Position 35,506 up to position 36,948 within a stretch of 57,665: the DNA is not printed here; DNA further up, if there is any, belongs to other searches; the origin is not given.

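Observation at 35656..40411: Complete-looking ADP-heptose pathway plus GT9 heptosyltransferase in a lineage not expected to make LPS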

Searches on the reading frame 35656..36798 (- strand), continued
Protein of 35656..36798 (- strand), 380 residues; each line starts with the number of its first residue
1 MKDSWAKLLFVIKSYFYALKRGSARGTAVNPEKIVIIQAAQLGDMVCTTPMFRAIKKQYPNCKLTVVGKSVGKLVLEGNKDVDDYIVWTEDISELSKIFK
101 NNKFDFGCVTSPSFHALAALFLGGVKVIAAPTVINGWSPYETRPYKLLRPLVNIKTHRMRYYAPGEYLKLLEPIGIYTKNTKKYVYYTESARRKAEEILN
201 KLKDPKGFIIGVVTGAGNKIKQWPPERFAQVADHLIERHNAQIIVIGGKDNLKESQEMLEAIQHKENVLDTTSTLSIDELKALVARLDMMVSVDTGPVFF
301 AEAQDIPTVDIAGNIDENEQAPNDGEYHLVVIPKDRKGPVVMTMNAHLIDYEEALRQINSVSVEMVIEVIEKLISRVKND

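Call 37: find_related_loci(query=A1, collection=genome_contigs, flank=10000)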
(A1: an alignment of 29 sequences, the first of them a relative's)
Query A1 (380 aa) in genome_contigs; peptide patterns used: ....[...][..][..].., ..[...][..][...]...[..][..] (x = any residue, [..] = any of these).
193 stretches matched a pattern; 153 encode a relative of the query (tblastn E <= 1e-3); the best 80 are kept; 80 distinct loci.
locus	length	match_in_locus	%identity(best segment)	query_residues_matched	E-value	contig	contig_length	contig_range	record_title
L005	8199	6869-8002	52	3-379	2e-139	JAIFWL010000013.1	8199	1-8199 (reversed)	MAG: Candidatus Parcubacteria bacterium isolate viral-cat_46_8 PAFVLPS_2018_scaffold_43236, whole genome shotgun sequenc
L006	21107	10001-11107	49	8-379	2e-125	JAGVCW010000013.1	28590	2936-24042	MAG: Candidatus Paceibacterota bacterium isolate WC_11 c_000000011455, whole genome shotgun sequence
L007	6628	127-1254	48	2-380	8e-115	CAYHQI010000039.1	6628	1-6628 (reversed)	MAG TPA_asm: uncultured Candidatus Saccharibacteria bacterium isolate ERP119705_co15_11 genome assembly, contig: NODE_14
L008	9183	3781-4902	47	1-373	7e-113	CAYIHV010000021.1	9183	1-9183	MAG TPA_asm: uncultured Candidatus Saccharibacteria bacterium isolate ERP119705_co22_57 genome assembly, contig: NODE_59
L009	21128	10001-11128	45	1-377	8e-112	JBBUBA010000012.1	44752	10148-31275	MAG: Patescibacteria group bacterium isolate H41-bin150_1 H41_bin150_1_000000000012, whole genome shotgun sequence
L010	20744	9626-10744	48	1-377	2e-112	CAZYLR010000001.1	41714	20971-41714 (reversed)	MAG TPA_asm: uncultured Candidatus Saccharibacteria bacterium isolate SRP050083_co2_396 genome assembly, contig: NODE_51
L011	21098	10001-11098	47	8-375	2e-110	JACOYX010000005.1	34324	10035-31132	MAG: Candidatus Sungiibacteriota bacterium isolate NC_groundwater_190_Ag_S-0.1um_45_12 S4_GD2017_2_S1_scaffold_1706, who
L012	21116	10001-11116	46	1-378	2e-109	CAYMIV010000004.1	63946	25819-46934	MAG TPA_asm: uncultured Candidatus Saccharibacteria bacterium isolate SRP342105_co2_54 genome assembly, contig: NODE_396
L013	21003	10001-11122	47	8-380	2e-108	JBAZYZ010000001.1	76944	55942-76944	MAG: Candidatus Paceibacterota bacterium isolate SO_2017_GW1_94 NODE_1968_length_76944_cov_1.403127_OW334_2017, whole ge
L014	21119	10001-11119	45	1-374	1e-104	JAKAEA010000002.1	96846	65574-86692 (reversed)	MAG: bacterium isolate WY1.bin115 NODE_357_length_96846_cov_3.496417, whole genome shotgun sequence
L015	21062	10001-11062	47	17-373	4e-103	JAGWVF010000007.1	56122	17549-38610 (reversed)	MAG: Patescibacteria group bacterium isolate REEB413 contig-150_421, whole genome shotgun sequence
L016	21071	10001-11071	44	16-373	5e-101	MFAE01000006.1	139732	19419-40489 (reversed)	MAG: Candidatus Campbellbacteria bacterium RIFOXYC2_FULL_35_25 rifoxyc2_full_scaffold_248, whole genome shotgun sequence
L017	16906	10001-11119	45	1-375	6e-101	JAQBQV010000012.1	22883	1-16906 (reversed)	MAG: Parcubacteria group bacterium isolate RYN_382 scaffold_2016063, whole genome shotgun sequence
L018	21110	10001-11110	44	8-377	2e-100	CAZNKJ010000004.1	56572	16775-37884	MAG TPA_asm: uncultured Candidatus Saccharibacteria bacterium isolate SRP128015_co3_155 genome assembly, contig: NODE_32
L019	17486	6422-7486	44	20-374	5e-99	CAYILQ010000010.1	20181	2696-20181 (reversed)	MAG TPA_asm: uncultured Candidatus Saccharibacteria bacterium isolate ERP119705_co24_158 genome assembly, contig: NODE_2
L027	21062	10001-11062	43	22-374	3e-94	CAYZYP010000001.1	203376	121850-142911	MAG TPA_asm: uncultured Gammaproteobacteria bacterium isolate SRP062349_co5_339 genome assembly, contig: NODE_3_length_2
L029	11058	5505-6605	42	8-374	3e-93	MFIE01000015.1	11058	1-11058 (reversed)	MAG: Candidatus Giovannonibacteria bacterium RIFCSPLOWO2_01_FULL_46_13 rifcsplowo2_01_scaffold_32966, whole genome shotg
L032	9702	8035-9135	43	14-378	2e-92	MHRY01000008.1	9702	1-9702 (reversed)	MAG: Candidatus Taylorbacteria bacterium RIFCSPLOWO2_01_FULL_45_34b rifcsplowo2_01_scaffold_18232, whole genome shotgun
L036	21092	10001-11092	38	8-374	2e-90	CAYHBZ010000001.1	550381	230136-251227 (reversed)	MAG TPA_asm: uncultured Gammaproteobacteria bacterium isolate ERP119702_co3_79 genome assembly, contig: NODE_1_length_55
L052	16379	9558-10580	42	24-377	4e-85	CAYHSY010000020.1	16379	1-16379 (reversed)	MAG TPA_asm: uncultured Candidatus Saccharibacteria bacterium isolate ERP119705_co15_141 genome assembly, contig: NODE_3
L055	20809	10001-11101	38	5-375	2e-84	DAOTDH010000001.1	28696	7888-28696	MAG TPA_asm: Candidatus Paceibacterota bacterium isolate AMR_MDS_3160 NODE_1075_length_28696_cov_4.162634, whole genome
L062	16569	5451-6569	39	8-378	3e-83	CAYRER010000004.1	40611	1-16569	MAG TPA_asm: uncultured Candidatus Saccharibacteria bacterium isolate SRP323723_co1_135 genome assembly, contig: NODE_77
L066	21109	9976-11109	39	1-374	2e-82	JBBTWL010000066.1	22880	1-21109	MAG: Patescibacteria group bacterium isolate H41-bin144_1 H41_bin144_1_000000000066, whole genome shotgun sequence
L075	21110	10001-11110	37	8-380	2e-78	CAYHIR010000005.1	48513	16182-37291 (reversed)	MAG TPA_asm: uncultured Candidatus Saccharibacteria bacterium isolate ERP119705_co13_437 genome assembly, contig: NODE_8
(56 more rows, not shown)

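Call 40: search_solved_structures(query=A1, max_evalue=1)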
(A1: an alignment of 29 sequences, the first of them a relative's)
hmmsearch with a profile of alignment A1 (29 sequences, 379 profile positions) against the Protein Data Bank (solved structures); distinct sequences matched with E-value up to 1: 6.
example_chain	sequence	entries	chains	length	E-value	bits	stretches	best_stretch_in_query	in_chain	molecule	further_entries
3tov_A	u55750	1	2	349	7.6e-28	100.6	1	30-373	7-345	Glycosyl transferase family 9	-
1psw_A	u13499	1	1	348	1.3e-17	67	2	206-331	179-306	ADP-HEPTOSE LPS HEPTOSYLTRANSFERASE II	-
2h1f_A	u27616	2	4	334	7.9e-05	24.9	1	197-354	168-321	Lipopolysaccharide heptosyltransferase-1 | Lipopolysaccharide heptosyltransferase 1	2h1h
2gt1_A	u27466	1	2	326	8.9e-05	24.7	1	197-353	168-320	Lipopolysaccharide heptosyltransferase-1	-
6dfe_A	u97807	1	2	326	9.2e-05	24.6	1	197-353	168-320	ADP-heptose--LPS heptosyltransferase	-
5t2o_A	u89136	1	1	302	0.19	13.7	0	199-271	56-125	I-OnuI_e-ag011377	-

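Call 75: predict_structure(alignment_id=A1)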
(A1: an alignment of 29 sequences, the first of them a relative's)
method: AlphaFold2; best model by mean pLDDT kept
length: 380 residues; sequences in the alignment: 29
mean_pLDDT: 94.4   pTM: 0.91
mean pLDDT of the five models: 94.4, 93.5, 93.1, 92.5, 92.1
residues with pLDDT >= 90: 319; 70-90: 57; 50-70: 4; < 50: 0
segments of 3 or more residues with pLDDT < 50: none
pLDDT, mean of each block of 10 residues (from residue 1): 89 97 96 95 92 98 97 94 96 97 98 96 98 89 96 95 95 98 95 97 93 89 96 98 96 96 97 96 98 92 97 90 91 91 75 93 98 92
secondary structure, 60 per line:
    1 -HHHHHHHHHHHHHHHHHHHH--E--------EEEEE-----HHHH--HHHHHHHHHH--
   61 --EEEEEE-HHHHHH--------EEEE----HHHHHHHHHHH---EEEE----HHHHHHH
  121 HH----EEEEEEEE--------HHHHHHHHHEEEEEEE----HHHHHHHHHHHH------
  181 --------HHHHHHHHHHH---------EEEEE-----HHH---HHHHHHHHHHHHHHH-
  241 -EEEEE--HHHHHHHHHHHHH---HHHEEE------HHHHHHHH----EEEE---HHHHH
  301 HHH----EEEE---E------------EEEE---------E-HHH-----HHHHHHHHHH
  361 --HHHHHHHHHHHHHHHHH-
elements in order: H2-21 E33-37 H43-46 H49-58 E63-68 H70-75 E84-87 H92-102 E106-109 H114-122 E127-134 H143-151 E152-158 H163-174 H189-199 E209-213 H225-239 E242-246 H249-261 E268-270 H277-284 E289-292 H296-303 E308-311 E328-331 H351-360 H363-379

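Call 77: fold_search(model_id=the predicted structure, library=pdb)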
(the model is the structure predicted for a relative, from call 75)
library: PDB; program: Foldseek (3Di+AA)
matches with E <= 10: 1847; with E <= 0.001: 287
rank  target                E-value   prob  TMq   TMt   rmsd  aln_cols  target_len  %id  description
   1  3tov_B                3.5e-20  1.00  0.72  0.79   3.5       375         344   21  The crystal structure of the glycosyl transferase family 9 from Veillonella parvula DSM 2008 (released 2011-09-21)
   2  3tov_A                4.6e-20  1.00  0.68  0.74   6.9       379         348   20  The crystal structure of the glycosyl transferase family 9 from Veillonella parvula DSM 2008 (released 2011-09-21)
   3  1psw                  2.0e-17  1.00  0.71  0.80   4.0       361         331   17  Structure of E. coli ADP-heptose lps heptosyltransferase II (released 2003-07-08)
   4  9grx_1                5.7e-15  1.00  0.66  0.63   4.3       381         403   14  NDH-PSI-LHCI supercomplex from S. oleracea (released 2025-02-12)
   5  2h1h_A                7.8e-14  1.00  0.63  0.73   6.1       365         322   15  E. coli heptosyltransferase WaaC with ADP-2-deoxy-2-fluoro heptose (released 2007-05-22)
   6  2h1h_B                1.4e-13  1.00  0.61  0.73   6.2       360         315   15  E. coli heptosyltransferase WaaC with ADP-2-deoxy-2-fluoro heptose (released 2007-05-22)
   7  2gt1_A                9.2e-13  1.00  0.63  0.73   5.9       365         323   14  E. coli heptosyltransferase WaaC. (released 2007-05-01)
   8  2gt1_B                1.5e-12  1.00  0.61  0.75   6.0       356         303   15  E. coli heptosyltransferase WaaC. (released 2007-05-01)
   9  6dfe_B                1.6e-12  1.00  0.64  0.74   5.7       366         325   15  The structure of a ternary complex of E. coli WaaC (released 2018-09-05)
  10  2h1f_A                1.8e-12  1.00  0.62  0.72   6.0       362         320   15  E. coli heptosyltransferase WaaC with ADP (released 2007-05-22)
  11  7f9o_6                2.8e-12  1.00  0.60  0.66   6.8       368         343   16  PSI-NDH supercomplex of Barley (released 2021-12-22)
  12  7wff_a                2.3e-11  1.00  0.62  0.69   7.2       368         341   13  Subcomplexes B,M and L in the Cylic electron transfer supercomplex NDH-PSI from Arabidopsis (released 2022-03-16)
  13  4xsu_B                4.8e-09  1.00  0.49  0.50  12.4       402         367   11  Crystal structure of Anabaena Alr3699/HepE in complex with UDP and glucose (released 2016-01-13)
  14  4rb4_K                8.2e-09  1.00  0.50  0.49   6.8       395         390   10  Crystal structure of dodecameric iron-containing heptosyltransferase TibC in complex with ADP-D-beta-D-heptose at 3.9  (released 2014-11-05)
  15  5xvs_B                8.7e-09  1.00  0.47  0.48   7.7       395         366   13  Crystal structure of UDP-GlcNAc 2-epimerase NeuC complexed with UDP (released 2018-04-11)
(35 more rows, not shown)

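Call 79: search_protein_families(library=pfam, proteins=[L001:7898-8494:-], max_evalue=0.001)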
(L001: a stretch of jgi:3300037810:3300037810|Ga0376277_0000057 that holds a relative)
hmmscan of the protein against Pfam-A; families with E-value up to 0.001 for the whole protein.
L001:7898-8494:- (198 aa): 1 family
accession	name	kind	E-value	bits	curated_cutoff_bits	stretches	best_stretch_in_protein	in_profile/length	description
PF01583.26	APS_kinase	-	0.00042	20.8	21.1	1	10-54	2-46/152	Adenylylsulphate kinase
